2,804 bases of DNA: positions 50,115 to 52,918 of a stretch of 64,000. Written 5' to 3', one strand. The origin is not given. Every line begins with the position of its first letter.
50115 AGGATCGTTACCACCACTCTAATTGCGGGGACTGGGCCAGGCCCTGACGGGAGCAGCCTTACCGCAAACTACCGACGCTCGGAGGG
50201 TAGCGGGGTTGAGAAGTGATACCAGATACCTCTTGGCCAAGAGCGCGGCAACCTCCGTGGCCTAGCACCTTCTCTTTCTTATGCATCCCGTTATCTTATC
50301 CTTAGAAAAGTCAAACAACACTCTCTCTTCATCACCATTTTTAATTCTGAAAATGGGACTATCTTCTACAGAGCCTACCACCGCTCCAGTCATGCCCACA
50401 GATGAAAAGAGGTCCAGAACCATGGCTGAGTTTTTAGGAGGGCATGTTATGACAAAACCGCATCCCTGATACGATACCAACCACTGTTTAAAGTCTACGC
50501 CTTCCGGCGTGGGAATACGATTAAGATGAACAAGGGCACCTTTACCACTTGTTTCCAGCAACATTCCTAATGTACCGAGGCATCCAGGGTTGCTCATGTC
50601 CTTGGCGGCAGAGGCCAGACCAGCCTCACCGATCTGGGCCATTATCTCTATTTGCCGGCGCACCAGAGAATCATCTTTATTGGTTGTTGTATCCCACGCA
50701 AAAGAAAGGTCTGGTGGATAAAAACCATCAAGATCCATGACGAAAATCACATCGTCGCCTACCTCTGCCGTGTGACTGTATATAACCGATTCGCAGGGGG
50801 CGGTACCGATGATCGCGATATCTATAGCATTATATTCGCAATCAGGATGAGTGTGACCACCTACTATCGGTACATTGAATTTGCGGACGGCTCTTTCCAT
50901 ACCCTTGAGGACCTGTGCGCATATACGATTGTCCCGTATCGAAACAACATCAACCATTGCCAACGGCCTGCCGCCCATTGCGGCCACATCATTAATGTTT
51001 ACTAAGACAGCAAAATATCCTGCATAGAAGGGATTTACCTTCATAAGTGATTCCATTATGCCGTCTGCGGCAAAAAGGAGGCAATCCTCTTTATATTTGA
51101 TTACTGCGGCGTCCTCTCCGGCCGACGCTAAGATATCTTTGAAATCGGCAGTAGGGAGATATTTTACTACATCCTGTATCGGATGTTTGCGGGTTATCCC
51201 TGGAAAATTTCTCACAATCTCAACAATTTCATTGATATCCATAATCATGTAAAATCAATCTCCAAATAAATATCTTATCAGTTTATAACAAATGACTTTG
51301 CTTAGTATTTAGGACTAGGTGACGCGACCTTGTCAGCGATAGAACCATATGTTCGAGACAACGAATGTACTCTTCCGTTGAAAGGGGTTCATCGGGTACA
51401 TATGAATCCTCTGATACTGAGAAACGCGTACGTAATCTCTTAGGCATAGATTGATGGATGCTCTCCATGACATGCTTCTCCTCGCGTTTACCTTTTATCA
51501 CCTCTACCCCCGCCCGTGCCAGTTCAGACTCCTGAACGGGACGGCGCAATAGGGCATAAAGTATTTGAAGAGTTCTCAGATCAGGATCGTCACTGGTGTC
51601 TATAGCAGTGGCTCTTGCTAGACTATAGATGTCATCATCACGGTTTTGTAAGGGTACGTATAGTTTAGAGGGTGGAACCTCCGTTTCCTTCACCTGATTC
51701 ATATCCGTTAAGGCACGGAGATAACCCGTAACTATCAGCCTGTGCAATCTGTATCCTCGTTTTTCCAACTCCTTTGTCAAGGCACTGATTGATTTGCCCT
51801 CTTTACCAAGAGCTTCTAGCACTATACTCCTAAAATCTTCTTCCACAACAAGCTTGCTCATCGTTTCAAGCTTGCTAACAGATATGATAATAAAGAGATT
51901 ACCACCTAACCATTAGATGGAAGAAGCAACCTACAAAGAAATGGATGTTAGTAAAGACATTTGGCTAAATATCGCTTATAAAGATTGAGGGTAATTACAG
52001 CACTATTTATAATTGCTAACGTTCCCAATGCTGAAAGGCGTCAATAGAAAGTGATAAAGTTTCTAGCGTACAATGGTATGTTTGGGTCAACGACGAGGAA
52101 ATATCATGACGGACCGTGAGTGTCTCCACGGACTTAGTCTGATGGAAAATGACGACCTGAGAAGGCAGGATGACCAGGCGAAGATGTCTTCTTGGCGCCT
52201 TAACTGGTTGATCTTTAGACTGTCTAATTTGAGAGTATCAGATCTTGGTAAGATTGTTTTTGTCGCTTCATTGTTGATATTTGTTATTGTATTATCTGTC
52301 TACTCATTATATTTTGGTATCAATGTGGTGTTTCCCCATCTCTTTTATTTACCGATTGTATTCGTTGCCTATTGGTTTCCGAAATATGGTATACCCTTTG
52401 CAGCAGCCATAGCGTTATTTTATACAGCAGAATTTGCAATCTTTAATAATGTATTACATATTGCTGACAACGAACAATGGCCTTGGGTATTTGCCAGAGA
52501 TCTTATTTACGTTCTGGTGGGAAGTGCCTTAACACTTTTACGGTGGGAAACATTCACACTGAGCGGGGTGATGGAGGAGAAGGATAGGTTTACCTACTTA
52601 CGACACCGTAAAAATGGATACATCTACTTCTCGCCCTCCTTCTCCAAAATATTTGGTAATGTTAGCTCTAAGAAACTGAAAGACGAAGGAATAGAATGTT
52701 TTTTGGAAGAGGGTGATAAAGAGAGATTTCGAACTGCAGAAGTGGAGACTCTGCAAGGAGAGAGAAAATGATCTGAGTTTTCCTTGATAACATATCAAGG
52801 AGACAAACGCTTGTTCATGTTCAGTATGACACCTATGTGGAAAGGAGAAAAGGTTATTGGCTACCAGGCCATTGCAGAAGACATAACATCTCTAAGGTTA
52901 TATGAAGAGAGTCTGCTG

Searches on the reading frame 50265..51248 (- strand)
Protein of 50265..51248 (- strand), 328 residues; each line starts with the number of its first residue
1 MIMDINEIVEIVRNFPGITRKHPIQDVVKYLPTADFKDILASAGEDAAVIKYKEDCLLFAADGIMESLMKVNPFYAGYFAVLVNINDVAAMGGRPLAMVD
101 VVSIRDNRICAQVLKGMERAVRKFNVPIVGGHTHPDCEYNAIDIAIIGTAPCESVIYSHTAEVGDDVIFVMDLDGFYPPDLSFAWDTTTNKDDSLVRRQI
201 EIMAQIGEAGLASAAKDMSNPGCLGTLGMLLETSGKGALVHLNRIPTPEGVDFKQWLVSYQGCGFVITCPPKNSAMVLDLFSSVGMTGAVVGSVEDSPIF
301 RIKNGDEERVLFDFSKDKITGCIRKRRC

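Call 18: find_encoding_contigs(protein=window:50265-51248:-, flank=10000, max_places=1)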
Protein window:50265-51248:- (328 aa): 23 contigs read that carry it; 1 place shown.
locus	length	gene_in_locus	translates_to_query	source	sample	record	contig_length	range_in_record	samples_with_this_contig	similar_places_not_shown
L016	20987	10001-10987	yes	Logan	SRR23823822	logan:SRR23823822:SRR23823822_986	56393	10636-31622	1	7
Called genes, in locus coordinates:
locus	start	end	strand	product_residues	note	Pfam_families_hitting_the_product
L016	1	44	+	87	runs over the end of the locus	PF01198:Ribosomal_L31e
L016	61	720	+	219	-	PF01912:eIF-6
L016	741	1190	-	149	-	PF12706:Lactamase_B_2, PF13483:Lactamase_B_3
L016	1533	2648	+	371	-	PF04123:DUF373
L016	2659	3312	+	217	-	PF01973:MptE-like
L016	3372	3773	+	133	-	PF19479:DUF6015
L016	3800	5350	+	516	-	PF02163:Peptidase_M50, PF00595:PDZ (faint), PF13180:PDZ_2 (faint), PF17820:PDZ_6 (weak)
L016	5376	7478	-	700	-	PF13597:NRDD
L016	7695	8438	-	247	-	PF07536:HWE_HK (weak), PF07568:HisKA_2, PF02518:HATPase_c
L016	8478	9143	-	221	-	-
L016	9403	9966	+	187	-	-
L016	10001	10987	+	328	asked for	PF00586:AIRS, PF02769:AIRS_C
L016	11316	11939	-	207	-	-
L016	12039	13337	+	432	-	PF04443:LuxE (faint), PF00501:AMP-binding, PF14535:AMP-binding_C_2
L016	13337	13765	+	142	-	PF13291:ACT_4 (faint), PF19571:ACT_8, PF01842:ACT (weak)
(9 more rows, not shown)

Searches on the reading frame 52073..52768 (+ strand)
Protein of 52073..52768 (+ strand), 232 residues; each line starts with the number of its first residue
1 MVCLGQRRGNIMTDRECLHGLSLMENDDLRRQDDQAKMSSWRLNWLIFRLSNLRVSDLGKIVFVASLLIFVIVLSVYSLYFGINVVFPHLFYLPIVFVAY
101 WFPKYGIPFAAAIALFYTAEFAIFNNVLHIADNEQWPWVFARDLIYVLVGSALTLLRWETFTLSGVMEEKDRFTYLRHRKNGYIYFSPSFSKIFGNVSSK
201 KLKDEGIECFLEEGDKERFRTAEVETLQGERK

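Call 16: find_encoding_contigs(protein=window:52073-52768:+, flank=10000, max_places=1)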
Protein window:52073-52768:+ (232 aa): no gene with exactly this product is on record in the collection.

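Call 83: search_protein_families(library=padloc, proteins=[window:52106-52768:+], max_evalue=0.01)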
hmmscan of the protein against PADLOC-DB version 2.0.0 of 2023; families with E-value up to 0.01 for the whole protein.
window:52106-52768:+ (221 aa): 0 families
